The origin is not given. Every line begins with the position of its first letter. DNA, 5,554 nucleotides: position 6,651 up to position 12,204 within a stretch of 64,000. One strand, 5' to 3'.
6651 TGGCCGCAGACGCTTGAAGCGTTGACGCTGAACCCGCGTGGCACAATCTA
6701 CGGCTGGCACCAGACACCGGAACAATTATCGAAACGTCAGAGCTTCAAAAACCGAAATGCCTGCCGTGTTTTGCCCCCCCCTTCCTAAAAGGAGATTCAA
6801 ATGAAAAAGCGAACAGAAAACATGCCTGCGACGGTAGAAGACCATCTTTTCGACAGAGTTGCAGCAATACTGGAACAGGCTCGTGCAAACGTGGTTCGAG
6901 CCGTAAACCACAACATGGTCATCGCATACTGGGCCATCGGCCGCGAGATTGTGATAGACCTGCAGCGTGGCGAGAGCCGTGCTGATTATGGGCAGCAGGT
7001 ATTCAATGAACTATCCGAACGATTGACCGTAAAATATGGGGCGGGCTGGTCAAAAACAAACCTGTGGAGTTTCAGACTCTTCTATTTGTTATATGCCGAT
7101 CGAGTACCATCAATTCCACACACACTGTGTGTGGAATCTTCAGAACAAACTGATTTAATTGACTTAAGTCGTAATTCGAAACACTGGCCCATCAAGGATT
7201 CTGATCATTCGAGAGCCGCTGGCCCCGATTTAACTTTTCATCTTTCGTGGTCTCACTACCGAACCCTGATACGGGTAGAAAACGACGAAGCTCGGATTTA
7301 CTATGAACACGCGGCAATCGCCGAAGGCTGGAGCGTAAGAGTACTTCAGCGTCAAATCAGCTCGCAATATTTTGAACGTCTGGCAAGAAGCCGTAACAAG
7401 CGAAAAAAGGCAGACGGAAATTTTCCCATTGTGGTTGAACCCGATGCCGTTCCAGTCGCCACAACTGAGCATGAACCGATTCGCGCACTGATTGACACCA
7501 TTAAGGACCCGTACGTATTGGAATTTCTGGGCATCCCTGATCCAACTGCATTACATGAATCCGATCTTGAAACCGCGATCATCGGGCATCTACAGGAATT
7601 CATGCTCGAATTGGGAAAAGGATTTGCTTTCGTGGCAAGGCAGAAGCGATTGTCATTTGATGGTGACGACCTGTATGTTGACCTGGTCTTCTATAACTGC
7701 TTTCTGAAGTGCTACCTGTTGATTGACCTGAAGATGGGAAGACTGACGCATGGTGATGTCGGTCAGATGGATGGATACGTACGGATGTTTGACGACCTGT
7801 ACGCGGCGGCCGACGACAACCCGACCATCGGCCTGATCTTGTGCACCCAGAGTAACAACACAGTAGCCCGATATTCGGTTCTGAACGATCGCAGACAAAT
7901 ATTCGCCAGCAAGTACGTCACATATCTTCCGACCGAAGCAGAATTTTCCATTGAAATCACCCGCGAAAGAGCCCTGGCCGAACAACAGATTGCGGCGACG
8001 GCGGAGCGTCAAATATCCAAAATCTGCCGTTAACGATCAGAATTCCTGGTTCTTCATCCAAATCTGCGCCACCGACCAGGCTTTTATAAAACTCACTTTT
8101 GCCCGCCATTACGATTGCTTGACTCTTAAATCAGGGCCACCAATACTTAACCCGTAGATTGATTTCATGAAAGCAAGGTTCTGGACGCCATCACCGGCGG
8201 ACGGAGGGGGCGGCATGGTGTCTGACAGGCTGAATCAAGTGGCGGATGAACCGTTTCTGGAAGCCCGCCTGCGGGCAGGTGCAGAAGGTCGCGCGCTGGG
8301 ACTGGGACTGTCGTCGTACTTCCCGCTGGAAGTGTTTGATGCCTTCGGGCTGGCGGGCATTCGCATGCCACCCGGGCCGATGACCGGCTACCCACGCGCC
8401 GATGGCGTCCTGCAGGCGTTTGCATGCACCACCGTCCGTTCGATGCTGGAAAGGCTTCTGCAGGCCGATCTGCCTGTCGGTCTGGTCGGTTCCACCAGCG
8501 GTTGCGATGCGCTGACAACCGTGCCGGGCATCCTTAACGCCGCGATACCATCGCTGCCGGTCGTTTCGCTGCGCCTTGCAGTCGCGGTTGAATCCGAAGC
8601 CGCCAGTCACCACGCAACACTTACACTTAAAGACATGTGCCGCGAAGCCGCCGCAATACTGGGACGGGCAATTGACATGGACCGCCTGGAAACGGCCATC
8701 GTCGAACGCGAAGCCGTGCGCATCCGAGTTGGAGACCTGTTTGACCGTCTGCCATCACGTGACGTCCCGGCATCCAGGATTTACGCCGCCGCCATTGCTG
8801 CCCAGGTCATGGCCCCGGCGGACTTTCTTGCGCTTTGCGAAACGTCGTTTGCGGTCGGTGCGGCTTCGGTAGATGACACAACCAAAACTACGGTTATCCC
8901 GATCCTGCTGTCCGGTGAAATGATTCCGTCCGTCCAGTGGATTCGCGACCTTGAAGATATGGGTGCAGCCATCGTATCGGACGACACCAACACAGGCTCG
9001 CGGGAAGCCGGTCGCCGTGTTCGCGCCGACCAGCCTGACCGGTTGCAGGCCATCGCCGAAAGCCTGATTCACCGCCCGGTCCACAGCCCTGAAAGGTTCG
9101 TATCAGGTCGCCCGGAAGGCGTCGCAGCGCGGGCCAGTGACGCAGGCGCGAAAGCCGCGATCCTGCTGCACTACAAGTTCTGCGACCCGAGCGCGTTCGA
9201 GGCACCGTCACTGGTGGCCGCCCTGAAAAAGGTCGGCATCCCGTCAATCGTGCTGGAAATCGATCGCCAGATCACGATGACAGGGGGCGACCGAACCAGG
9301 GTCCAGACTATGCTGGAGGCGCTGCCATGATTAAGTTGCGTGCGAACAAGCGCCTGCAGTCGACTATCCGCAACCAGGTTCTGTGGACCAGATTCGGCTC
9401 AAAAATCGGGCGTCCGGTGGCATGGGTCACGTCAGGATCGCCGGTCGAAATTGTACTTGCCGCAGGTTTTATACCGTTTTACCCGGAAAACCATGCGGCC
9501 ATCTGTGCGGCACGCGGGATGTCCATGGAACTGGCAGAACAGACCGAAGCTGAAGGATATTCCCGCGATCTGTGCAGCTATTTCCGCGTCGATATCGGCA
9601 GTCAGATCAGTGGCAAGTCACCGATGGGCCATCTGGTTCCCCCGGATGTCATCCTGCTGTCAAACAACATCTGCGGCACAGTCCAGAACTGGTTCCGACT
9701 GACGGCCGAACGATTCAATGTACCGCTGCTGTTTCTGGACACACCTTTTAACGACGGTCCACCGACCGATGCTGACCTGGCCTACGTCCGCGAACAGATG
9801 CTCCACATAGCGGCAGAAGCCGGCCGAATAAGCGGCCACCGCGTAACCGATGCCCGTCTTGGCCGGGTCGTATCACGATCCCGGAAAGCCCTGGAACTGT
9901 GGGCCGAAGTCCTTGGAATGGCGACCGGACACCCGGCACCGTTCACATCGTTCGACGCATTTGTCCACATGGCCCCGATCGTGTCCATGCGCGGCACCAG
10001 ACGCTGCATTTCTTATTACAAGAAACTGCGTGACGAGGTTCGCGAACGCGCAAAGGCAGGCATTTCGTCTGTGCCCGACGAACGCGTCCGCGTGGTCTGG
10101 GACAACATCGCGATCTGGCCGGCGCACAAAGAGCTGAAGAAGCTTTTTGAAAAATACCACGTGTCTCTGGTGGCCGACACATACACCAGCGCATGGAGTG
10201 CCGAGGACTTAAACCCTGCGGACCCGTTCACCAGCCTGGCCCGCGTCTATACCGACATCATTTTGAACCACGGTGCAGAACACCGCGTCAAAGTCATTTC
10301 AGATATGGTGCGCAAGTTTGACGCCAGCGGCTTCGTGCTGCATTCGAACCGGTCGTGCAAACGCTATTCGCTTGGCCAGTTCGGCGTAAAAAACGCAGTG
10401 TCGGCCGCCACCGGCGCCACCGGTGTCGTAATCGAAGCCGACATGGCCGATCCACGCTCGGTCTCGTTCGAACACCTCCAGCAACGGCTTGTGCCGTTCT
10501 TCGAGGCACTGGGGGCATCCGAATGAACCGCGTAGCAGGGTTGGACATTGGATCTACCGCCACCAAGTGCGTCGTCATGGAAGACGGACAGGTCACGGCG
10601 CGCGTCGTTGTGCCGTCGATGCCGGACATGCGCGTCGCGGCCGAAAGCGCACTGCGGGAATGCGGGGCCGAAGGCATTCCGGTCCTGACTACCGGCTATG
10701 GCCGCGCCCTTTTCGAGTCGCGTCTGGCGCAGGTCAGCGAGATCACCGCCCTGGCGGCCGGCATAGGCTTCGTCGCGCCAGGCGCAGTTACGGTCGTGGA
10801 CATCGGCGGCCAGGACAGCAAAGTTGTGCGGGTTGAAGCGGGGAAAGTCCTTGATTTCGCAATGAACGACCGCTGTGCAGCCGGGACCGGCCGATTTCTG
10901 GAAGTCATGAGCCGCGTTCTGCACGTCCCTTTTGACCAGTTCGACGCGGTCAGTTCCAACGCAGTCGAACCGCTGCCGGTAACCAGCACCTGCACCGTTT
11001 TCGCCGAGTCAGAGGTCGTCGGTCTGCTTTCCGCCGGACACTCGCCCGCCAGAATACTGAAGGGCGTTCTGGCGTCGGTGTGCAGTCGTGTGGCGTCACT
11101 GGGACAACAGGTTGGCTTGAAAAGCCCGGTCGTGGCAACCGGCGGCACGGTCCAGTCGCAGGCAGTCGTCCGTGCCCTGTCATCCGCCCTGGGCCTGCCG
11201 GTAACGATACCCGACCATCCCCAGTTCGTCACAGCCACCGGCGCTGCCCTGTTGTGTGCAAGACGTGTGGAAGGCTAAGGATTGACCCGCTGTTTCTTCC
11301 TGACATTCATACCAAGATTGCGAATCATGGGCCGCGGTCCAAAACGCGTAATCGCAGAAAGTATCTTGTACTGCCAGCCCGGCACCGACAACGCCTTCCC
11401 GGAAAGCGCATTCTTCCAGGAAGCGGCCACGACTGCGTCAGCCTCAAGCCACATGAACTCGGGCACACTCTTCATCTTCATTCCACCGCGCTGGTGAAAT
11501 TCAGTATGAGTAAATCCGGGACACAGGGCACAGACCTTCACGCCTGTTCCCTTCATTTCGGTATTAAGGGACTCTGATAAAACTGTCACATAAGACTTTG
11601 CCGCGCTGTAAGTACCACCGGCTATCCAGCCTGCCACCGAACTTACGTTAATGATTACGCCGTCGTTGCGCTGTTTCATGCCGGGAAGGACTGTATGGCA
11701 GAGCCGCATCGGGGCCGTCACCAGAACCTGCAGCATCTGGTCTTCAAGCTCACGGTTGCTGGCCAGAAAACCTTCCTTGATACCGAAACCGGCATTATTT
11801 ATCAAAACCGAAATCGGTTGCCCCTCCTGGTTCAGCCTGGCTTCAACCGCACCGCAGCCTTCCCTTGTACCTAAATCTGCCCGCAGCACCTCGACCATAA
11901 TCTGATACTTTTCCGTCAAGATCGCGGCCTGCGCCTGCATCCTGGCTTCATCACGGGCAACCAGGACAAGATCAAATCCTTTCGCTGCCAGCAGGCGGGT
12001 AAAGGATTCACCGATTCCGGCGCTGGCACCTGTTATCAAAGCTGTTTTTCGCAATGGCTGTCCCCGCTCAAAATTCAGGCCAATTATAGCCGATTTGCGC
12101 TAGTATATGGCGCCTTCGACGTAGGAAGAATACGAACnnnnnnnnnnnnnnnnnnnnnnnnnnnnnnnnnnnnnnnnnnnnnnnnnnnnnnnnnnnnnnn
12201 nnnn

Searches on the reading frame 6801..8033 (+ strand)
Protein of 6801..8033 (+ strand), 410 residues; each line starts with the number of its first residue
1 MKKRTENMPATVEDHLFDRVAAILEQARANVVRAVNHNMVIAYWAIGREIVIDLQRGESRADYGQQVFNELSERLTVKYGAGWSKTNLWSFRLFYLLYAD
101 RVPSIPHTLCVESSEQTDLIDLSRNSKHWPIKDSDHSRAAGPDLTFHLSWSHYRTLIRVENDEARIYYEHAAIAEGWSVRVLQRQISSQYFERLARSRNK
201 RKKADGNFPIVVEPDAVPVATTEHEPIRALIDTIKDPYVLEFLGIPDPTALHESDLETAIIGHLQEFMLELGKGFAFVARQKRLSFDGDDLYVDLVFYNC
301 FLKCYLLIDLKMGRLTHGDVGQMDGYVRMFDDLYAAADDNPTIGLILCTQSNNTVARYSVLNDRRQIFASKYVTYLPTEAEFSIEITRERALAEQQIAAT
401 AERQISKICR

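Call 48: search_protein_families(library=pfam, proteins=[window:6801-8033:+], max_evalue=0.00001)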
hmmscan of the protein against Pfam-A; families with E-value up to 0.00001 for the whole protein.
window:6801-8033:+ (410 aa): 2 families
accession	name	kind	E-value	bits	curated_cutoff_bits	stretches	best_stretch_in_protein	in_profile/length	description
PF06250.17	YhcG_C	-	2.2e-54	184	32.5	1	232-380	2-148/157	YhcG PDDEXK nuclease domain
PF17761.7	DUF1016_N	-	3.6e-39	134.4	32.8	1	20-193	2-137/137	DUF1016 N-terminal domain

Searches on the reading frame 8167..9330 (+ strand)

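Call 48: search_protein_families(library=pfam, proteins=[window:8167-9330:+], max_evalue=0.00001)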
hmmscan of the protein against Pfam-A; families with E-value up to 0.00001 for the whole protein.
window:8167-9330:+ (387 aa): 1 family
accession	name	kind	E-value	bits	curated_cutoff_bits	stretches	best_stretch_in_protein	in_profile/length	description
PF06050.19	HGD-D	-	1.3e-35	124.1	28.4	1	50-386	2-342/342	2-hydroxyglutaryl-CoA dehydratase, D-component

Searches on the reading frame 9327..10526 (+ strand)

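Call 48: search_protein_families(library=pfam, proteins=[window:9327-10526:+], max_evalue=0.00001)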
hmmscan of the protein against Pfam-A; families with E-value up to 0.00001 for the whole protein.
window:9327-10526:+ (399 aa): 1 family
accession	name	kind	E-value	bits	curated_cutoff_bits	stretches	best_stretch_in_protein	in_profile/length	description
PF06050.19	HGD-D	-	3.3e-66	224.6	28.4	1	37-395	3-342/342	2-hydroxyglutaryl-CoA dehydratase, D-component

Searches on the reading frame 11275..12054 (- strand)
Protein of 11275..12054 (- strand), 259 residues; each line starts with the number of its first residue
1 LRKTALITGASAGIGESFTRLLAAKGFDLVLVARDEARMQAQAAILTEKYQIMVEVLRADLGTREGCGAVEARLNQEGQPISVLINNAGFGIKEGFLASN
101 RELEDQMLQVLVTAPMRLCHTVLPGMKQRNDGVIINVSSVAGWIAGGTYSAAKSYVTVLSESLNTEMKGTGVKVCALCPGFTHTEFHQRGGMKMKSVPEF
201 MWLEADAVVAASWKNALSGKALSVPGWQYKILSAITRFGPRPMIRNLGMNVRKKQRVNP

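Call 48: search_protein_families(library=pfam, proteins=[window:11275-12054:-], max_evalue=0.00001)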
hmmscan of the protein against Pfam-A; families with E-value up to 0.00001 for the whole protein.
window:11275-12054:- (259 aa): 3 families
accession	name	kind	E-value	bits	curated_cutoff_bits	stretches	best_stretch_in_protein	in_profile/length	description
PF00106.31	adh_short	-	2.1e-41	142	26.6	1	3-188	1-188/195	short chain dehydrogenase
PF13561.12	adh_short_C2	-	3.8e-25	89.3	27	1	9-188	1-182/236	Enoyl-(Acyl carrier protein) reductase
PF08659.16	KR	-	2.1e-12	47.7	22.6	1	4-165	2-165/180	KR domain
